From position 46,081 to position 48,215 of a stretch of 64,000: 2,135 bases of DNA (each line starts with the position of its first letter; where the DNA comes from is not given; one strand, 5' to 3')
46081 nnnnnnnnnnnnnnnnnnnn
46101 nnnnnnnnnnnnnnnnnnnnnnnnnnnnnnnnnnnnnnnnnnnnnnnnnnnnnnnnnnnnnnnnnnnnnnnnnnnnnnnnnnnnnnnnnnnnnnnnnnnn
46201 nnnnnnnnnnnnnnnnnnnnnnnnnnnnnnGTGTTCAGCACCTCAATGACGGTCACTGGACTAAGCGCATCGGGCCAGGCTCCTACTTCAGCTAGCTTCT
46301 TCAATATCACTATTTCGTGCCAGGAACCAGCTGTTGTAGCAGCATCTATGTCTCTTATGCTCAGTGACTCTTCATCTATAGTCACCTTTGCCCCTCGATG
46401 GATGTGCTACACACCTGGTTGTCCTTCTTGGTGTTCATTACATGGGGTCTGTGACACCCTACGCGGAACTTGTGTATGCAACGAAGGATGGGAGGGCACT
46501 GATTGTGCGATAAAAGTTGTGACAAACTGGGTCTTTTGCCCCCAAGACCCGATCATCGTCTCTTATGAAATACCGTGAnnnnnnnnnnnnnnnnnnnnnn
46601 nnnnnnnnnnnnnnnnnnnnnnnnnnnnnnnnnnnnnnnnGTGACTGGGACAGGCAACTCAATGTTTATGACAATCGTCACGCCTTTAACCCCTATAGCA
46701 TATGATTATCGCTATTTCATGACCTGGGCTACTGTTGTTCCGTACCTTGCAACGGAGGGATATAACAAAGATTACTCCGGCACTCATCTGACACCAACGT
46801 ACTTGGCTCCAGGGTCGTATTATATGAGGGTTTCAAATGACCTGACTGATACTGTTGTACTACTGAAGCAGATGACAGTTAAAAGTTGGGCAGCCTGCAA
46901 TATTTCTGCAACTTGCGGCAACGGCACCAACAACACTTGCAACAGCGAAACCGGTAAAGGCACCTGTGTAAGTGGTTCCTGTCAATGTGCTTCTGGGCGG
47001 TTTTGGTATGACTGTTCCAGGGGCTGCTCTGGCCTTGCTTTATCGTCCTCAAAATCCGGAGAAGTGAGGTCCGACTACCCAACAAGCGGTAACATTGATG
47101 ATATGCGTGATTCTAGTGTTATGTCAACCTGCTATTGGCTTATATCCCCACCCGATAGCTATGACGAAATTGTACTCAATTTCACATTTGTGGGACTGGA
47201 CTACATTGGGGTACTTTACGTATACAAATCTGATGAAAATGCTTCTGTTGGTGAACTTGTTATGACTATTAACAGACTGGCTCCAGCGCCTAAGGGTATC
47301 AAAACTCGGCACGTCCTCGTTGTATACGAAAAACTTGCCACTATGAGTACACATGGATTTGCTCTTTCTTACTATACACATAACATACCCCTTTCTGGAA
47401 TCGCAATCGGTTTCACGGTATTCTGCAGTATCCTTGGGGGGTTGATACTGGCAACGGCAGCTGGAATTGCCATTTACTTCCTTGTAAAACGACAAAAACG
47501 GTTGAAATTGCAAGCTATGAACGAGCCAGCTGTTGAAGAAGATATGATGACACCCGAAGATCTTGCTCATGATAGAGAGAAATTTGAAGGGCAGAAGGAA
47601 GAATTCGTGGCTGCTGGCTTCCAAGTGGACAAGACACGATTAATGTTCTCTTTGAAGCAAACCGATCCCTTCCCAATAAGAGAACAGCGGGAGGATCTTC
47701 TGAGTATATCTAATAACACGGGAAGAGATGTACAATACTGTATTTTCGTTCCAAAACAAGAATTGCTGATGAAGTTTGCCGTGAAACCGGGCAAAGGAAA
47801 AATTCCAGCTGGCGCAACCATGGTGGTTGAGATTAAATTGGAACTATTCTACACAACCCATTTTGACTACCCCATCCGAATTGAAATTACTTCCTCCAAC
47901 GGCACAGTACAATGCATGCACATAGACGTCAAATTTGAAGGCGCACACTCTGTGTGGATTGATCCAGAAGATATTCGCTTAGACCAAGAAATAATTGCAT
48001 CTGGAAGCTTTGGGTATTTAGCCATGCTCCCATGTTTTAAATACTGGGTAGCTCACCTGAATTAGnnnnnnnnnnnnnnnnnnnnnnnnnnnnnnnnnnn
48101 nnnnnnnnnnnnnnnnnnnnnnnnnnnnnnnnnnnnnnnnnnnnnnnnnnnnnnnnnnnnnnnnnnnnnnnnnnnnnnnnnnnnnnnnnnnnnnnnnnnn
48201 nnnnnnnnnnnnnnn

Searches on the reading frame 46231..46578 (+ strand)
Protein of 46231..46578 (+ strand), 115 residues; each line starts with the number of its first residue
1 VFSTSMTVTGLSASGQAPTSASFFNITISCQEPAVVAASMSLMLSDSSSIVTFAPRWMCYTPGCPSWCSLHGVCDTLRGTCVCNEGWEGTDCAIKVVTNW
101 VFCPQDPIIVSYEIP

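Call 64: search_protein_families(library=pfam, proteins=[window:46231-46578:+], max_evalue=0.01)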
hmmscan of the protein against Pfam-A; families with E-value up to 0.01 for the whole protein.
window:46231-46578:+ (115 aa): 3 families
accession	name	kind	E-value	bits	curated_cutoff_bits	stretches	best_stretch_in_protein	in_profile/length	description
PF23106.1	EGF_Teneurin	-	1.1e-07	32.3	24.3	1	64-94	1-29/30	Teneurin-like EGF domain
PF25024.1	EGF_TEN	-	7.2e-07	29.5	65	1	59-96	188-223/234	Teneurin EGF domain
PF07974.19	EGF_2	-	1.1e-06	29.3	22.1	1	64-92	1-32/32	EGF-like domain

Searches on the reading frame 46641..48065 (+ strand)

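Call 7: search_protein_families(library=pfam, proteins=[window:46641-48065:+], max_evalue=10)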
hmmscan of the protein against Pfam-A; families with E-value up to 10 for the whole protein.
window:46641-48065:+ (474 aa): 1 family
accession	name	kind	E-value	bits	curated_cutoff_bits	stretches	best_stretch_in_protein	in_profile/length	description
PF22076.2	Cep192_D6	-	0.11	13.2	35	1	349-421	21-92/101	Cep192 domain 6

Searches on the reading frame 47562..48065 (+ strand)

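Call 7: search_protein_families(library=pfam, proteins=[window:47562-48065:+], max_evalue=10)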
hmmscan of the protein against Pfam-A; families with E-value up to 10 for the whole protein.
window:47562-48065:+ (167 aa): 3 families
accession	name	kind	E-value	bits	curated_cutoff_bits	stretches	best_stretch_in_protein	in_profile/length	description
PF22076.2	Cep192_D6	-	0.013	16.2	35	1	42-114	21-92/101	Cep192 domain 6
PF22544.2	HYDIN_VesB_CFA65-like_Ig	-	0.04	14.6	25.5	1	52-112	29-89/100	HYDIN/CFA65/VesB-like, Ig-like domain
PF24507.1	Ig_CFAP65_4th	-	0.058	14.2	27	1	47-92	2-45/76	CFAP65, fourth Ig-like domain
